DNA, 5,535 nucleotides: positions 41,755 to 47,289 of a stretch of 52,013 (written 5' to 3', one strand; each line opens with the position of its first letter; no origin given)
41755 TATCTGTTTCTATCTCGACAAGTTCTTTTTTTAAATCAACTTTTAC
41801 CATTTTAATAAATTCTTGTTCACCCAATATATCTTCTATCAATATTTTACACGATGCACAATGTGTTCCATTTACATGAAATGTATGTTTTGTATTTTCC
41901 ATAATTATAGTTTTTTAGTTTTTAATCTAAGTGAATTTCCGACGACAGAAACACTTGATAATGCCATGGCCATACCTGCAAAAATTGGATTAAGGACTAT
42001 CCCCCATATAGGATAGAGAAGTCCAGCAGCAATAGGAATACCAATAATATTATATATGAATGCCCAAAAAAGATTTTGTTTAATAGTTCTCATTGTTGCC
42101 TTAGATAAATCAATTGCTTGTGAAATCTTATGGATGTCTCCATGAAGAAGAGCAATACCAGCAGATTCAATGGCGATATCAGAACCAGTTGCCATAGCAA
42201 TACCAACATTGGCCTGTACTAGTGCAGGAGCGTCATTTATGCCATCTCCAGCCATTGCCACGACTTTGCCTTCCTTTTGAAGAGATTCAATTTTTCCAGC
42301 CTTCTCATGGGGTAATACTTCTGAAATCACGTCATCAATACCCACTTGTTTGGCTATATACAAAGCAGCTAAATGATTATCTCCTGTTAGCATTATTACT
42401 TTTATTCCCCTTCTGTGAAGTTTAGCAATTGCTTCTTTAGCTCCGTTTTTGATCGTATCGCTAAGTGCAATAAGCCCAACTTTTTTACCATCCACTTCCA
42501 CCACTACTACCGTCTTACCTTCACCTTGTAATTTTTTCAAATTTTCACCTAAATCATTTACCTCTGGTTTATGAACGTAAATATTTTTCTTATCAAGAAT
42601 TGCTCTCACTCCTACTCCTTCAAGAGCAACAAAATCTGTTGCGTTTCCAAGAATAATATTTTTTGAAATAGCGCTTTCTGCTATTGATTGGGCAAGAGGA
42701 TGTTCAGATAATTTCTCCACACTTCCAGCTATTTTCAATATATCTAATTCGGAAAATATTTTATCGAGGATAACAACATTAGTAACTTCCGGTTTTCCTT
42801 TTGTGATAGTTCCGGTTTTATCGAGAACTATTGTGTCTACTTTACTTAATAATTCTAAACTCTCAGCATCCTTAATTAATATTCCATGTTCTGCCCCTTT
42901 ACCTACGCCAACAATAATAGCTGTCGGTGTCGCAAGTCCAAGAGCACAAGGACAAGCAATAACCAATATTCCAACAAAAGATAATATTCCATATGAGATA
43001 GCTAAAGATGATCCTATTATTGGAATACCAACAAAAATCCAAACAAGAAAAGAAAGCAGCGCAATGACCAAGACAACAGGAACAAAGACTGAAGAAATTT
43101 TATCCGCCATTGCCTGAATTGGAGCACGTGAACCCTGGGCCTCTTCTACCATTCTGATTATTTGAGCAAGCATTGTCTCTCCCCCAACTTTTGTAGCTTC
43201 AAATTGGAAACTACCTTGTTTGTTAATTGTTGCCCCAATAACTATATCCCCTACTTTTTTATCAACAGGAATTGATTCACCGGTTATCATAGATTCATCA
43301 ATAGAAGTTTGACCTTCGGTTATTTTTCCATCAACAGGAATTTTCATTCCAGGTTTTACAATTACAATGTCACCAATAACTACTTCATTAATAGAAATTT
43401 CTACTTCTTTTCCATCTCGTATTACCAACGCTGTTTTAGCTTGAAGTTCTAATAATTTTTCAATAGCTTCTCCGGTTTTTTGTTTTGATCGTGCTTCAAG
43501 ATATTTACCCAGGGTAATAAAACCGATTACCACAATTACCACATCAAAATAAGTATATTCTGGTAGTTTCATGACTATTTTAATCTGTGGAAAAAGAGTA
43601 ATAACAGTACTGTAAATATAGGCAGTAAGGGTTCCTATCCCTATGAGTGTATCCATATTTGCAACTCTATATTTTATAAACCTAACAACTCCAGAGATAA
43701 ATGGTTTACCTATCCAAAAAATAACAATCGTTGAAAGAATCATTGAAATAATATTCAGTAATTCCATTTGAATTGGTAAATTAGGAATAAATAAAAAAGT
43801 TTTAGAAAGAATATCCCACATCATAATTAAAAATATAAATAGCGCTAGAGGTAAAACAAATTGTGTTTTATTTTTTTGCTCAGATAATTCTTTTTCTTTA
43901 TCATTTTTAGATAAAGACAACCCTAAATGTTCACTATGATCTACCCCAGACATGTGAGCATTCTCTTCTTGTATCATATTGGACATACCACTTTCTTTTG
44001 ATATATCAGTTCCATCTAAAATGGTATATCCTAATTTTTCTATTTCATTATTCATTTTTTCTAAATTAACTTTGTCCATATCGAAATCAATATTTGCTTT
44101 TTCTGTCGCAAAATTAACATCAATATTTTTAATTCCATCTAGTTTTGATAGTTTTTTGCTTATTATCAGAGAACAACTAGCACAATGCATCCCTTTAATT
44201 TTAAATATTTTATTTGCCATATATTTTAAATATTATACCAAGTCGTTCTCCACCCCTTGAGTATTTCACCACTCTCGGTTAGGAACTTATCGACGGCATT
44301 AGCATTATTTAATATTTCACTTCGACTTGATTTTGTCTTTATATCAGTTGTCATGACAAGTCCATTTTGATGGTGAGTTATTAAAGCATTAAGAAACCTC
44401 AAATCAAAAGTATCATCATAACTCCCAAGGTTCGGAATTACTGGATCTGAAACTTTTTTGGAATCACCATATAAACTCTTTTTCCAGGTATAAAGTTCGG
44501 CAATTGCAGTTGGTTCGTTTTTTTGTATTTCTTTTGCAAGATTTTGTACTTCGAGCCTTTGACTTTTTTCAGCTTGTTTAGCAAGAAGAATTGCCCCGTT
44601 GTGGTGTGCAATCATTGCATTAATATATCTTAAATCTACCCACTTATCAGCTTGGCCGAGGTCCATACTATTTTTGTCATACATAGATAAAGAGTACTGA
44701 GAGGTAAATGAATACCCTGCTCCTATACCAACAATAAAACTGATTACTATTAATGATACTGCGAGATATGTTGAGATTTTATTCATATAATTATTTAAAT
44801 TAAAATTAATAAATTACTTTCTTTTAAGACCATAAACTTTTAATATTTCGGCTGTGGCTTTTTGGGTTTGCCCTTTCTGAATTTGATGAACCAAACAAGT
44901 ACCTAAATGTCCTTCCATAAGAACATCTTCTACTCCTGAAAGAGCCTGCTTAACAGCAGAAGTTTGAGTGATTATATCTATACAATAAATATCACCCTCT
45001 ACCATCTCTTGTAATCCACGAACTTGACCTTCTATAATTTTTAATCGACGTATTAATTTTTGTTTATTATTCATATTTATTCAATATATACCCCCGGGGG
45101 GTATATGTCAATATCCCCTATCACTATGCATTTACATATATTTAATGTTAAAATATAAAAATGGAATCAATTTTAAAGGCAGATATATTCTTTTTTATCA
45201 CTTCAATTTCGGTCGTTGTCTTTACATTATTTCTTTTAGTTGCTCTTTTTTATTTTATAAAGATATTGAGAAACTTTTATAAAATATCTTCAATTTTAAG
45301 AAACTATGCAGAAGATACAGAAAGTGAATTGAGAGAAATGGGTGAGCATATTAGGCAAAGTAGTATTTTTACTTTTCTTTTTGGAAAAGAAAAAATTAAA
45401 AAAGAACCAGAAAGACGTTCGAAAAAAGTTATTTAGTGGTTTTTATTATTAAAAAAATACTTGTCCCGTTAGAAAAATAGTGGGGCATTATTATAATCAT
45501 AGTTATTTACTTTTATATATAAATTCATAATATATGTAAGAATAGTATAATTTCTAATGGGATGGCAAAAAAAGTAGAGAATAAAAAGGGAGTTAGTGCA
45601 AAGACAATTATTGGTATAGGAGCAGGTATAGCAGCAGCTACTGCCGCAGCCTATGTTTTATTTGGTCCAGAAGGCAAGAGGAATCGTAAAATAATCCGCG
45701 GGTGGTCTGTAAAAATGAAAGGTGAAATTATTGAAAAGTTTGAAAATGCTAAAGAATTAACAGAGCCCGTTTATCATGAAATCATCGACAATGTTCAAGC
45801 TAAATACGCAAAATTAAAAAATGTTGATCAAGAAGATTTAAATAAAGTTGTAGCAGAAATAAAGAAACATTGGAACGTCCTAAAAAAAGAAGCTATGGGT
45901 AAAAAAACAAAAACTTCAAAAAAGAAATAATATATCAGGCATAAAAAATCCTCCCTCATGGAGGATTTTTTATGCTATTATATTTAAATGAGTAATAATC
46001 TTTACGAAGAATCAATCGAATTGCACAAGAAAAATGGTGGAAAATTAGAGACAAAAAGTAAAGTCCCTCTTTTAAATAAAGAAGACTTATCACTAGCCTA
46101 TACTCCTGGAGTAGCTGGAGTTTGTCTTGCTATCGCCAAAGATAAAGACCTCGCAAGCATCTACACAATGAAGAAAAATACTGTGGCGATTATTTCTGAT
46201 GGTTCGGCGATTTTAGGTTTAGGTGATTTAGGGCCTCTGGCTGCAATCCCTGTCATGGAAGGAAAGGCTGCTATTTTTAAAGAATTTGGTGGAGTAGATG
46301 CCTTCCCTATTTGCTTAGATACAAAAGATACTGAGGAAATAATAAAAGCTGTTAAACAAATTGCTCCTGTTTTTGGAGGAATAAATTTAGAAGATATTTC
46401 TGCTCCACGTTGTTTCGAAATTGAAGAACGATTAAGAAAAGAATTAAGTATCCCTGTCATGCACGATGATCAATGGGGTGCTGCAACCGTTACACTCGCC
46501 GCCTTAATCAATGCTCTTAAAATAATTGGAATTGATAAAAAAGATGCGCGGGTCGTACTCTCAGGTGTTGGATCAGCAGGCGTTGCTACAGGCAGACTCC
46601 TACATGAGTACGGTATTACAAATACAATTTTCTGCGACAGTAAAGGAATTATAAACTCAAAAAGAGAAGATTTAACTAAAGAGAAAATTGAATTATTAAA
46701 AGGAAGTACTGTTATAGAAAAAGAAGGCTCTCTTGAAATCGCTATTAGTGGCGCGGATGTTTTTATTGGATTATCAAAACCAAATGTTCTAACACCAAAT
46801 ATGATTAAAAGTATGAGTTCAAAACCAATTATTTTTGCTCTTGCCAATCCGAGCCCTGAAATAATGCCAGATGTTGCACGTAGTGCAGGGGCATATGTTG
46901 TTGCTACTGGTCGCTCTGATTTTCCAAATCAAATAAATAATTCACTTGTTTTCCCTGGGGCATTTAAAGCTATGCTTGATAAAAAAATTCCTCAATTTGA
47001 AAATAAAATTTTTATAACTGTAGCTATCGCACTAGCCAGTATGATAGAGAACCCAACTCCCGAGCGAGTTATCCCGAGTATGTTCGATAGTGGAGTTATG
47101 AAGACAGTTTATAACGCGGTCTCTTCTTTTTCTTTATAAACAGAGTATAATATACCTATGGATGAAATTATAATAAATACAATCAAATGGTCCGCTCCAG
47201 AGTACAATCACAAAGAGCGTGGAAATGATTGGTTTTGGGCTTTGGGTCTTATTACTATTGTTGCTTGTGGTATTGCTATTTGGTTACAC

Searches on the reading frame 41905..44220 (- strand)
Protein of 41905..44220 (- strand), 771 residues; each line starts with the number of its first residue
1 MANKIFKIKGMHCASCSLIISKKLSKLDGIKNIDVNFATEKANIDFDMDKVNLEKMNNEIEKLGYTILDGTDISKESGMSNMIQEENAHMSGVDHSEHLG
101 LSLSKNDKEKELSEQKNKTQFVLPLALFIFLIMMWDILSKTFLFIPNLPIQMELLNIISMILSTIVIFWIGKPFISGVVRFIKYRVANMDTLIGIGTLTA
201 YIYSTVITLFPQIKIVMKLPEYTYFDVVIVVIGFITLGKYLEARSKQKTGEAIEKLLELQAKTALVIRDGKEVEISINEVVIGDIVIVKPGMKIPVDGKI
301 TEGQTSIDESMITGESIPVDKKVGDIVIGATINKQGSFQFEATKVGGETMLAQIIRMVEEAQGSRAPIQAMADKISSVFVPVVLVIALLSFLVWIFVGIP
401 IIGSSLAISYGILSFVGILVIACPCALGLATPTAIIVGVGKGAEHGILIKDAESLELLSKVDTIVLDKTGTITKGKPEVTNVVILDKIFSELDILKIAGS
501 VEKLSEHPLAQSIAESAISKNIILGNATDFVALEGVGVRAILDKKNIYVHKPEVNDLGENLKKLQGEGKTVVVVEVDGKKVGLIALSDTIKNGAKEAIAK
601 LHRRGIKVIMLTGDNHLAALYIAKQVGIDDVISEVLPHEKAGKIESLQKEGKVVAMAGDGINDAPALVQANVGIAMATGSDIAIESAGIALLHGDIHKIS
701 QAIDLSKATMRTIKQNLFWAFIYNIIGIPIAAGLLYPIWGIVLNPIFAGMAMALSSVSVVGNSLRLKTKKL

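Call 73: search_protein_families(library=pfam, proteins=[window:41905-44220:-], max_evalue=0.0001)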
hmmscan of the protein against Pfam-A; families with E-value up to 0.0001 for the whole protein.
window:41905-44220:- (771 aa): 5 families
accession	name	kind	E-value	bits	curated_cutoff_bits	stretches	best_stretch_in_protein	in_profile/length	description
PF00122.25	E1-E2_ATPase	-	2.2e-61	206.9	28.1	1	258-445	1-181/181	E1-E2 ATPase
PF00702.32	Hydrolase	-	3.7e-34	119.2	26.4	1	461-670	1-190/191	haloacid dehalogenase-like hydrolase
PF00403.32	HMA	-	5.9e-17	62.2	24.8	1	6-66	2-62/62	Heavy-metal-associated domain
PF08282.18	Hydrolase_3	-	4.5e-08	33.6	20.9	0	588-632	14-58/255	haloacid dehalogenase-like hydrolase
PF12710.13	HAD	-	8.2e-05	23.5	27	0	590-666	86-187/189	haloacid dehalogenase-like hydrolase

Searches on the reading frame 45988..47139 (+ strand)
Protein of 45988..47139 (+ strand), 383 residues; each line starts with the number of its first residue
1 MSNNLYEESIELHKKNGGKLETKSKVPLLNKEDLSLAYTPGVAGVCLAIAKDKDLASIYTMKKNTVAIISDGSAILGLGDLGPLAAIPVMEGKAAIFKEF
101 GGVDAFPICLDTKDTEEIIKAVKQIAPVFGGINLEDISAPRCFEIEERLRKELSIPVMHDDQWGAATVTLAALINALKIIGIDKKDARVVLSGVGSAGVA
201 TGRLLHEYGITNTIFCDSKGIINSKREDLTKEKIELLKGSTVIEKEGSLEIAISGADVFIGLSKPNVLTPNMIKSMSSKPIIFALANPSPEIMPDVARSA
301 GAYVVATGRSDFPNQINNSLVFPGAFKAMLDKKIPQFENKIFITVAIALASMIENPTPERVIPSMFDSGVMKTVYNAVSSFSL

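Call 73: search_protein_families(library=pfam, proteins=[window:45988-47139:+], max_evalue=0.0001)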
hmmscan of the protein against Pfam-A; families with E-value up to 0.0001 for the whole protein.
window:45988-47139:+ (383 aa): 2 families
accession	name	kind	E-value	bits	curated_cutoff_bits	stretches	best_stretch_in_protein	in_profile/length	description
PF00390.24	malic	-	4.2e-33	115.1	23.1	1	18-150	2-182/182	Malic enzyme, N-terminal domain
PF03949.21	Malic_M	-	8.8e-18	65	23.5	1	164-364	3-238/258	Malic enzyme, NAD binding domain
